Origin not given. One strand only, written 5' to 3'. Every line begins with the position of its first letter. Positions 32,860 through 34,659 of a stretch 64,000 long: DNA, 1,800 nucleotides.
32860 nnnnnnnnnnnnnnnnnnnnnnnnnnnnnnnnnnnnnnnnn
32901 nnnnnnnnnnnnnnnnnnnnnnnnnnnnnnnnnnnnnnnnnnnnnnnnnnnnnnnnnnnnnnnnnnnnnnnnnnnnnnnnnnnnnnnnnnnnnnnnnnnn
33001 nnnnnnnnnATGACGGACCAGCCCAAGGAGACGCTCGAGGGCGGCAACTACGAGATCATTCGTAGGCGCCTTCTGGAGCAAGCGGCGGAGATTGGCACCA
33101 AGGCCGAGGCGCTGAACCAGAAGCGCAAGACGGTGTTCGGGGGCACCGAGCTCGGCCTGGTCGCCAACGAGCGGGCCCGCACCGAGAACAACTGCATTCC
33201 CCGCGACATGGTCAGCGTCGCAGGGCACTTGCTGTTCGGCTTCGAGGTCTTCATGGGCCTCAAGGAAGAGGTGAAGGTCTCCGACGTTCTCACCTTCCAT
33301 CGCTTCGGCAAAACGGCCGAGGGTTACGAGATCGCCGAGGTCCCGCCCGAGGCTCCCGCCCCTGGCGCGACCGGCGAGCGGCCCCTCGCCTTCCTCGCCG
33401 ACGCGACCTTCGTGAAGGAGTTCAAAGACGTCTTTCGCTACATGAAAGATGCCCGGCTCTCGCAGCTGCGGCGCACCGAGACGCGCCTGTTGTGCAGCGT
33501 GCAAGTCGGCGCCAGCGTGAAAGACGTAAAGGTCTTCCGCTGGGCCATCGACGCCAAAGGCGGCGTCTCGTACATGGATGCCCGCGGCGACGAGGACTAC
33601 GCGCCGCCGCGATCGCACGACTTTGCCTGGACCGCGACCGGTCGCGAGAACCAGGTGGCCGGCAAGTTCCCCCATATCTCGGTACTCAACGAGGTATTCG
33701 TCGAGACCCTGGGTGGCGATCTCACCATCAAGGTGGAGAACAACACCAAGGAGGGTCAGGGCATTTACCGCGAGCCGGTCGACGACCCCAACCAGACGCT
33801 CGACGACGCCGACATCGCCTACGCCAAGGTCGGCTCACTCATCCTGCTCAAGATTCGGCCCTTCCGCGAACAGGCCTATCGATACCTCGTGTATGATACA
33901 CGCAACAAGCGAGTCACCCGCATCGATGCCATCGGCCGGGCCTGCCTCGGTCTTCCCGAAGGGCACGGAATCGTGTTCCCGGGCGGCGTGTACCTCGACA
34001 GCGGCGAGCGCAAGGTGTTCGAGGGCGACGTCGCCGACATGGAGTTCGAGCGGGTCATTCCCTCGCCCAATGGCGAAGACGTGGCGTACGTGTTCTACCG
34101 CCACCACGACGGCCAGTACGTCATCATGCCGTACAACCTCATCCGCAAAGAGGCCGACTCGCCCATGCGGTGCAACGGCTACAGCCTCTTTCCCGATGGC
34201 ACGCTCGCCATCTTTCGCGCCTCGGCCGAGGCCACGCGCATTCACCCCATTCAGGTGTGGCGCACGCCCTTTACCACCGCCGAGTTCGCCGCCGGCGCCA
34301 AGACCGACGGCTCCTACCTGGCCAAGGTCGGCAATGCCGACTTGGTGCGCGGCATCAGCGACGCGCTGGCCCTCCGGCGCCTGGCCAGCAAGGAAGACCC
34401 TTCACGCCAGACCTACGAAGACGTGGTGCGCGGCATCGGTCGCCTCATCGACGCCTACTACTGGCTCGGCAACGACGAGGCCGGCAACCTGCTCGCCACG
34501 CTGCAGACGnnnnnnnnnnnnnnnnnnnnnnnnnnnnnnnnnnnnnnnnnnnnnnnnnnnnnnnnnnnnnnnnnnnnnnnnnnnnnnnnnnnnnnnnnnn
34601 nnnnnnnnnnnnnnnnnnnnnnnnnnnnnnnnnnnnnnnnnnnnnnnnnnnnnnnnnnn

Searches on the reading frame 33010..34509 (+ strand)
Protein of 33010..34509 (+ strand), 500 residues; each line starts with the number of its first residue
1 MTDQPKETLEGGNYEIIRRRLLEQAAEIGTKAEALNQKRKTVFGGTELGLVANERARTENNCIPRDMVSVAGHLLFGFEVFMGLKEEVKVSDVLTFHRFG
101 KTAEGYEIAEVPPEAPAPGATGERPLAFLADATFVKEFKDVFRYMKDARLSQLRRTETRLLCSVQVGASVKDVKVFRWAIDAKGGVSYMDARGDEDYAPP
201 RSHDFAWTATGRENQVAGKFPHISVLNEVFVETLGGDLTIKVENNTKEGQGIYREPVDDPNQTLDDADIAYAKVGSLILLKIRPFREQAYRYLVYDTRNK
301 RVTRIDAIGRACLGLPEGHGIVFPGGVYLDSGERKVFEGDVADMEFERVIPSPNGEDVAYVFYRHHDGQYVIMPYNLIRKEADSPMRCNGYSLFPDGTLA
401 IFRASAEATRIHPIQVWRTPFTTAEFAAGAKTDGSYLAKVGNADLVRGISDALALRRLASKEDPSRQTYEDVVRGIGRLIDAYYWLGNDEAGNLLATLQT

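Call 66: predict_structure(alignment_id=A3)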
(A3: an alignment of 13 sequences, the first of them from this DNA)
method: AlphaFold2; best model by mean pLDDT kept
length: 500 residues; sequences in the alignment: 13
mean_pLDDT: 81.1   pTM: 0.82
mean pLDDT of the five models: 81.1, 80.6, 78.9, 78.9, 62.7
residues with pLDDT >= 90: 147; 70-90: 270; 50-70: 50; < 50: 33
segments of 3 or more residues with pLDDT < 50: 1-11, 119-123, 244-251, 256-258
pLDDT, mean of each block of 10 residues (from residue 1): 39 76 93 92 84 86 85 82 70 87 84 62 63 91 86 87 87 89 84 74 88 75 80 58 44 50 62 90 77 84 80 88 91 85 89 88 89 92 90 89 82 91 73 79 89 91 85 92 90 91
secondary structure, 60 per line:
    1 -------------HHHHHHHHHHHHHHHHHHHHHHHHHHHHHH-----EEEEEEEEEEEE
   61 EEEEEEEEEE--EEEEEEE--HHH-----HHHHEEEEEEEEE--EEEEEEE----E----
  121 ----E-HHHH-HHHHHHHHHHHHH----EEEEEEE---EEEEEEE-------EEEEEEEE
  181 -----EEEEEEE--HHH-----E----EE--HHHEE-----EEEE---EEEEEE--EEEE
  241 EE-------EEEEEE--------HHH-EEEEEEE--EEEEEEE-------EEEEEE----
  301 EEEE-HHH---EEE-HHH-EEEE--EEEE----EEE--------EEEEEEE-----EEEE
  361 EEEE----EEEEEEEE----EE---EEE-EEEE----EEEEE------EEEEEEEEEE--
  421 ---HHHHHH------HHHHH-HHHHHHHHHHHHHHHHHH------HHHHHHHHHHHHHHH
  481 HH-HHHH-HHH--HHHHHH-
elements in order: H14-43 E49-70 E73-79 H90-93 E94-102 E105-111 H127-130 H132-144 E149-155 E159-165 E173-180 E186-192 E222-225 E229-234 E237-242 E250-255 E268-274 E277-283 E291-296 E301-304 E312-314 E320-323 E326-329 E334-336 E345-351 E357-364 E369-376 E386-388 E390-393 E398-402 E409-418 H424-429 H436-440 H442-459 H466-482 H484-487 H494-499

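Call 68: fold_search(model_id=the predicted structure, library=pdb)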
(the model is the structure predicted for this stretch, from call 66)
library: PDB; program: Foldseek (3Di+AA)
matches with E <= 10: 1242; with E <= 0.001: 146
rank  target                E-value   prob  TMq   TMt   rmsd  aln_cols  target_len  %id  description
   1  8pu0_A                3.9e-07  1.00  0.24  0.13  16.0       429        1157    9  Cryo-EM structure of human Elp123 in complex with tRNA, desulpho-CoA, 5'-deoxyadenosine and methionine (released 2024-04-17)
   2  8hmc_B                9.9e-07  1.00  0.27  0.13  15.4       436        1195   10  base module state 1 of Tetrahymena IFT-A (released 2023-06-14)
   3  8bbe_E                1.5e-06  1.00  0.26  0.14  16.4       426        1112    9  Structure of the IFT-A complex; IFT-A2 module (released 2022-12-21)
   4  8qcb_C                1.8e-06  1.00  0.21  0.25  17.1       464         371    9  CryoEM structure of a S. Cerevisiae Ski2387 complex in the open state (released 2023-11-08)
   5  5o7x_A                1.8e-06  1.00  0.22  0.19  31.5       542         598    8  CRYSTAL STRUCTURE OF S. CEREVISIAE CORE FACTOR AT 3.2A RESOLUTION (released 2017-08-02)
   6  8q9t_C                2.0e-06  1.00  0.20  0.26  17.4       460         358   10  CryoEM structure of a S. Cerevisiae Ski238 complex bound to RNA (released 2023-11-29)
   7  4h5j_B                2.1e-06  1.00  0.24  0.32  14.6       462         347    8  Crystal Structure of the Guanine Nucleotide Exchange Factor Sec12 (P64 form) (released 2012-11-07)
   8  8f8e_B                2.4e-06  1.00  0.20  0.29  16.2       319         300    9  Crystal structure of the WDR domain of human DCAF1 in complex with OICR-8268 compound (released 2023-03-01)
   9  8f5p_B                4.6e-06  1.00  0.26  0.14  15.7       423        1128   12  Structure of Leishmania tarentolae IFT-A (state 2) (released 2022-12-21)
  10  7dco_3                5.1e-06  0.87  0.12  0.07  28.1       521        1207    8  Cryo-EM structure of the activated spliceosome (Bact complex) at an atomic resolution of 2.5 angstrom (released 2021-03-17)
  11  9l4j_B                5.4e-06  1.00  0.26  0.34  15.2       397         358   11  Structure of mouse SCMCcore complex contain ZBED3 (released 2025-10-01)
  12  7zb2_AAA              5.4e-06  0.99  0.18  0.14  20.3       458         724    8  apo macrocyclase OphP (released 2022-07-06)
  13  12dl_HA               5.6e-06  1.00  0.26  0.33  16.5       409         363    9  Native structure of the cytoplasmic lattice (CPL) asymmetric unit from mouse MII eggs (released 2026-04-08)
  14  6gmu                  7.3e-06  1.00  0.23  0.32  19.1       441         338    9  Serum paraoxonase-1 by directed evolution with the L69G/H134R/F222S/T332S mutations (released 2019-04-17)
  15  2w38                  9.4e-06  1.00  0.24  0.27  16.2       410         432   12  Crystal structure of the pseudaminidase from Pseudomonas aeruginosa (released 2008-12-23)
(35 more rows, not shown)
